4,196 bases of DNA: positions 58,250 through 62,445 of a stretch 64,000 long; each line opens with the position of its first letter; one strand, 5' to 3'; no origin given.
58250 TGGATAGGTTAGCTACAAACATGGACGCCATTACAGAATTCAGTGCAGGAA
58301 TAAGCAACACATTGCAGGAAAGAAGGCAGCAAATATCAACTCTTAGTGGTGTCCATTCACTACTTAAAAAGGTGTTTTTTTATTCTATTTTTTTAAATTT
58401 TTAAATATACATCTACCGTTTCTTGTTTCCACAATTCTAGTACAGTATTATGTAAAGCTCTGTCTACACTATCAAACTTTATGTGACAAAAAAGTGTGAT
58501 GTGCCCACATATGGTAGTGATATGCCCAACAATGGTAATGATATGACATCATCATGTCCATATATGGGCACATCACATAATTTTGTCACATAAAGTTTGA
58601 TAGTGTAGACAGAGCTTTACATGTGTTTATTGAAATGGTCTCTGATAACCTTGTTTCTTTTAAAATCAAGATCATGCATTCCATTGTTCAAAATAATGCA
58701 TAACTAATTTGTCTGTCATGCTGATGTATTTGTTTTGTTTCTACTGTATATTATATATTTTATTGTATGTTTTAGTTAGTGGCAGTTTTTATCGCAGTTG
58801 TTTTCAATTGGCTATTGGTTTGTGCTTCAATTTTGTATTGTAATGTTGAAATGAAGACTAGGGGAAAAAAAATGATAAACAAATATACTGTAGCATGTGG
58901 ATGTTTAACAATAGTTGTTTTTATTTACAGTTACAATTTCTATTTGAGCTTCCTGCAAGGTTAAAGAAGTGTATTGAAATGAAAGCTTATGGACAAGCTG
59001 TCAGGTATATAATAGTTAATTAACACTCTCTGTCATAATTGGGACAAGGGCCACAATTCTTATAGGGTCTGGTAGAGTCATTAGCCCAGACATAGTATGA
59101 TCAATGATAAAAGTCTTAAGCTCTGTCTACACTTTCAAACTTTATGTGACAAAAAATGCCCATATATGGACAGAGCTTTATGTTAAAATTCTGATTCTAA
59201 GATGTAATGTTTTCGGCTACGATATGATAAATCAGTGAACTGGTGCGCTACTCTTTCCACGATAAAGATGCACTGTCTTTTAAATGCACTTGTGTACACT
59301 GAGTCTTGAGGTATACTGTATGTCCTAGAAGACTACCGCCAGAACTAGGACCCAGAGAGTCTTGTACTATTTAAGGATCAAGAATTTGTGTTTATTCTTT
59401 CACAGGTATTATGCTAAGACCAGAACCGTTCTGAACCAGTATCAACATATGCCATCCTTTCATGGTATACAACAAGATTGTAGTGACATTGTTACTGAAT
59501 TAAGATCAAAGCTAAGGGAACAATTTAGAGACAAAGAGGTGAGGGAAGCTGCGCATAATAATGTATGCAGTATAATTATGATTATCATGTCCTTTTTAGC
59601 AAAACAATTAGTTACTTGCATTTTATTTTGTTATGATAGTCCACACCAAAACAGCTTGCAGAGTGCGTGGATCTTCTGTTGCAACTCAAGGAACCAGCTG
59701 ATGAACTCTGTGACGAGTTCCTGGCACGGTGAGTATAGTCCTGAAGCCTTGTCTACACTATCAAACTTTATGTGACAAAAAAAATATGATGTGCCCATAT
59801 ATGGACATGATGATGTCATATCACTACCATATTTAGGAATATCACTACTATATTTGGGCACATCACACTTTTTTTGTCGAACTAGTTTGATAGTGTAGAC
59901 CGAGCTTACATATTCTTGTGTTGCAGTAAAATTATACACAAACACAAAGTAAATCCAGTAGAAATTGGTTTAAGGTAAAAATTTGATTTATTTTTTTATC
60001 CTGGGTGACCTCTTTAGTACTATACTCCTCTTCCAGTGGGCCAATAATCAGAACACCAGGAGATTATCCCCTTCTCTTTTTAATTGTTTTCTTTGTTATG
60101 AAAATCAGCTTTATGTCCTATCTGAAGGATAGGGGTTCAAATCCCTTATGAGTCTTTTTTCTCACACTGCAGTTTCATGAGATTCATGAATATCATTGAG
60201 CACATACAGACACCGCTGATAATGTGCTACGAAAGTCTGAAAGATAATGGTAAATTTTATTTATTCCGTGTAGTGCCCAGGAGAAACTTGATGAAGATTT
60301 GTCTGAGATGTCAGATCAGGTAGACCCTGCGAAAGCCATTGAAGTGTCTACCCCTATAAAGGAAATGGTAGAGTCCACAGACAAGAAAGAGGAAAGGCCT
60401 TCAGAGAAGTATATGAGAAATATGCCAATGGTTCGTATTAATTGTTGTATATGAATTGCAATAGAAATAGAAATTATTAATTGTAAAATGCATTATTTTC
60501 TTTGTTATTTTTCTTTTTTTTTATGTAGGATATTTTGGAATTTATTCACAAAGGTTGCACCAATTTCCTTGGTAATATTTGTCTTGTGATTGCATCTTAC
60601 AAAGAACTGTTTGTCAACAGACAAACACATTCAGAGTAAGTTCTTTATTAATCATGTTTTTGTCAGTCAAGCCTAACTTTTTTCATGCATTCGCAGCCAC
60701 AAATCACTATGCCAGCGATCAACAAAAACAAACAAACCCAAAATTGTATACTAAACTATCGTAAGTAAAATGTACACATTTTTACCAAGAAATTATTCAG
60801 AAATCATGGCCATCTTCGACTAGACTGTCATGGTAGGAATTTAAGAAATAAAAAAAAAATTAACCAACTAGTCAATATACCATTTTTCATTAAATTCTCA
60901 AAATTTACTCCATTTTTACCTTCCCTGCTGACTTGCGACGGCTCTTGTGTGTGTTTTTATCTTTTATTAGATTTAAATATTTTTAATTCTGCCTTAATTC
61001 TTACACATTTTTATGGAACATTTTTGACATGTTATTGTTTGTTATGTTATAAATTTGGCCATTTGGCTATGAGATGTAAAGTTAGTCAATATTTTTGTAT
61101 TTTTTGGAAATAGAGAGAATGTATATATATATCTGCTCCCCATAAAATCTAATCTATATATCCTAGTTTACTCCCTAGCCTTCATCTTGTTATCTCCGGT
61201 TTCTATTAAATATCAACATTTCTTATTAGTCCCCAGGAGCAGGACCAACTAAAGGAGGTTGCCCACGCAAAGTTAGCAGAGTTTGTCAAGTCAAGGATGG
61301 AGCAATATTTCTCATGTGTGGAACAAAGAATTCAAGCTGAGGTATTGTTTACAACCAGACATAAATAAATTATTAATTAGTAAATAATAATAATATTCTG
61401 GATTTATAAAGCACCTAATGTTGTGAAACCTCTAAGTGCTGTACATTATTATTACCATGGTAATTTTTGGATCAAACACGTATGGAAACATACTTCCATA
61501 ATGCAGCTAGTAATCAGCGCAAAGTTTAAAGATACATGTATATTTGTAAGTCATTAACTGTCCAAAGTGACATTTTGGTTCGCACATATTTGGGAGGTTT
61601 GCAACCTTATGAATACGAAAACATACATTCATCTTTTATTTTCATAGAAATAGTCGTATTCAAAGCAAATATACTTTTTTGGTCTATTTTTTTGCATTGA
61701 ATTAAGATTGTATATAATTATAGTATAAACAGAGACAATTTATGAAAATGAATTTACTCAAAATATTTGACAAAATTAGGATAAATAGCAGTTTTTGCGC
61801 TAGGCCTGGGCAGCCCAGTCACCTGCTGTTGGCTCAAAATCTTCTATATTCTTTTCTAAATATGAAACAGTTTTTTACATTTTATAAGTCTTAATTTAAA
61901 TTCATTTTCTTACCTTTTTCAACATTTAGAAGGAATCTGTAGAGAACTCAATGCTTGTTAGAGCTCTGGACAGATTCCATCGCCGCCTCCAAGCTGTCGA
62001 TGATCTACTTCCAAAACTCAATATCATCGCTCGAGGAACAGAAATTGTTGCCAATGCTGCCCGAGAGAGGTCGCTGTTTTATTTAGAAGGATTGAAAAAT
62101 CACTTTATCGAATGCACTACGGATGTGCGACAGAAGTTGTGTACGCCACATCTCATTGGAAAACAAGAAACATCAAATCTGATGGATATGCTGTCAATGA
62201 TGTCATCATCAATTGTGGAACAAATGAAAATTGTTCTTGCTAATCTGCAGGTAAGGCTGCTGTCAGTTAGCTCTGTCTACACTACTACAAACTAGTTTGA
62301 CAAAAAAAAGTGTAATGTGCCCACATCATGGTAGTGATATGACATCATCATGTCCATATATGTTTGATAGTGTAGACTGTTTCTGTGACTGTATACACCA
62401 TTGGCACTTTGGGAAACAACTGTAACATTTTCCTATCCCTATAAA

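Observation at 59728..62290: Stowaway-like MITEs inserted 17–18 bp downstream of two VPS51 splice donors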

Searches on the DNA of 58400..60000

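Call 28: search_rna_families(source=window, start=58400, end=60000, threshold=evalue, max_evalue=0.001, show_alignments=3)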
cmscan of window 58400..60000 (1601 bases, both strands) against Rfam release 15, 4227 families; matches with E-value up to 0.001: 8.
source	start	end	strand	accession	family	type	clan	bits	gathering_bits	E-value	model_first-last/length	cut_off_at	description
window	58459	58616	+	RF04151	MIR4387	Gene; miRNA;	CL00144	51.5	84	2.3e-09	1-109/109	no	MIR4387 microRNA precursor family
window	58456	58613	-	RF04151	MIR4387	Gene; miRNA;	CL00144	51.4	84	2.5e-09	1-109/109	no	MIR4387 microRNA precursor family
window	58454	58619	+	RF03926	MIR1435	Gene; miRNA;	-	51.3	94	2.1e-06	1-186/186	no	MIR1435 microRNA precursor family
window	58460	58614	+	RF03709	MIR1878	Gene; miRNA;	-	49.5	70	2.3e-08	1-100/100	no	MIR1878 microRNA precursor family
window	59753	59896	-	RF04276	MIR4371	Gene; miRNA;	CL00144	42.4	110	9.1e-08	1-158/158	no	MIR4371 microRNA precursor family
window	58456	58616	+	RF04111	MIR6274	Gene; miRNA;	-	38.7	80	7.2e-06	1-107/107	no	MIR6274 microRNA precursor family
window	59742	59910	-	RF04195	MIR6217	Gene; miRNA;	-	37.5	110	3.4e-06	1-228/228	no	MIR6217 microRNA precursor family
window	58470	58600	-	RF03552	mir-43_2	Gene; miRNA;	-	30.2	90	0.00021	1-78/78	no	mir-43_2 microRNA precursor family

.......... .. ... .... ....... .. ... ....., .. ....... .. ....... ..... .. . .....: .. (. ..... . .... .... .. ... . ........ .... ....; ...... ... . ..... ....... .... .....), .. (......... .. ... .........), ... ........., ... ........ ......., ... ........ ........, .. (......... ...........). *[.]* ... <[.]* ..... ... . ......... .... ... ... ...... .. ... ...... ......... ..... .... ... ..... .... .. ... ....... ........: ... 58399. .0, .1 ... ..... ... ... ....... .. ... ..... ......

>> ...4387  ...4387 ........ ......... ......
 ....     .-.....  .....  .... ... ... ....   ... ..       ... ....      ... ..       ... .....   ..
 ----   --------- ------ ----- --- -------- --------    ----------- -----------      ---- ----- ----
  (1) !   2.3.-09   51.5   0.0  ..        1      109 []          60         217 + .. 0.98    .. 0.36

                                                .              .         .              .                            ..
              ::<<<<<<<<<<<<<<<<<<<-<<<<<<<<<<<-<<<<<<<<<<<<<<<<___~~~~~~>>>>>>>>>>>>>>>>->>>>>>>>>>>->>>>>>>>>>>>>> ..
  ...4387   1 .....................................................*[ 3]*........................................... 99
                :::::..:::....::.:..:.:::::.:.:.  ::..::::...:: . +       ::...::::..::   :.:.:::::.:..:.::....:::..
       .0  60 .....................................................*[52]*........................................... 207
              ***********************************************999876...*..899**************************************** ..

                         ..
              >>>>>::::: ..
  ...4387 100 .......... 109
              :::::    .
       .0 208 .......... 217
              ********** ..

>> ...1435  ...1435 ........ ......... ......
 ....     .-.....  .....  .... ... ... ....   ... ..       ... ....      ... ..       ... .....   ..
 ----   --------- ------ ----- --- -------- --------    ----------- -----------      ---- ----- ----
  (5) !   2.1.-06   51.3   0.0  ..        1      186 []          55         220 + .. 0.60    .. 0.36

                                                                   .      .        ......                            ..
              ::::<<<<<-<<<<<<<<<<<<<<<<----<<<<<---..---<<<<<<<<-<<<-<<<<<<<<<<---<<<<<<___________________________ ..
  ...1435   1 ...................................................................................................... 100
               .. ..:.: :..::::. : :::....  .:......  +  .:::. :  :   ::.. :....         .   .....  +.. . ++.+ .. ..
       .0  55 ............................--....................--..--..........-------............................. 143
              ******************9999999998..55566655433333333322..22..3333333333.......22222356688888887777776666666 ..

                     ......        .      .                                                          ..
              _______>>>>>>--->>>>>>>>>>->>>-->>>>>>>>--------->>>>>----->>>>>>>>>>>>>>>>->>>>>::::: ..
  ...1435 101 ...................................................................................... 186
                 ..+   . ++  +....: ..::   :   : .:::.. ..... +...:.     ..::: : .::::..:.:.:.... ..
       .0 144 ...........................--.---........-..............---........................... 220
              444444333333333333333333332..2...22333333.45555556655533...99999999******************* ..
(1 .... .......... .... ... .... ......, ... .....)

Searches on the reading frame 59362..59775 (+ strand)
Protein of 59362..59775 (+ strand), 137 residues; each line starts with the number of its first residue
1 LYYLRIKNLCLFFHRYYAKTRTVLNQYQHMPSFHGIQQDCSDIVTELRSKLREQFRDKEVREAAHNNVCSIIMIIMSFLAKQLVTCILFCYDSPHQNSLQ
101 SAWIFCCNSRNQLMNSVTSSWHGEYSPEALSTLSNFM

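Call 39: find_encoding_contigs(protein=window:59362-59775:+, flank=5000, max_places=6)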
Protein window:59362-59775:+ (137 aa): no gene with exactly this product is on record in the collection.

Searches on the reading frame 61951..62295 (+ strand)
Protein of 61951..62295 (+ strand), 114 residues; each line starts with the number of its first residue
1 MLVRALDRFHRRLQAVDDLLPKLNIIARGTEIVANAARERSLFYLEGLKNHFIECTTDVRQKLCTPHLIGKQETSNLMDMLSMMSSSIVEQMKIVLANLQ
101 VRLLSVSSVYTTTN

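Call 38: find_encoding_contigs(protein=window:61951-62295:+, flank=5000, max_places=6)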
Protein window:61951-62295:+ (114 aa): no gene with exactly this product is on record in the collection.
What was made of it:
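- Tried and rejected: I had hoped for same-species contigs from other individuals, so no presence/absence comparison was possible (calls 38, 39).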
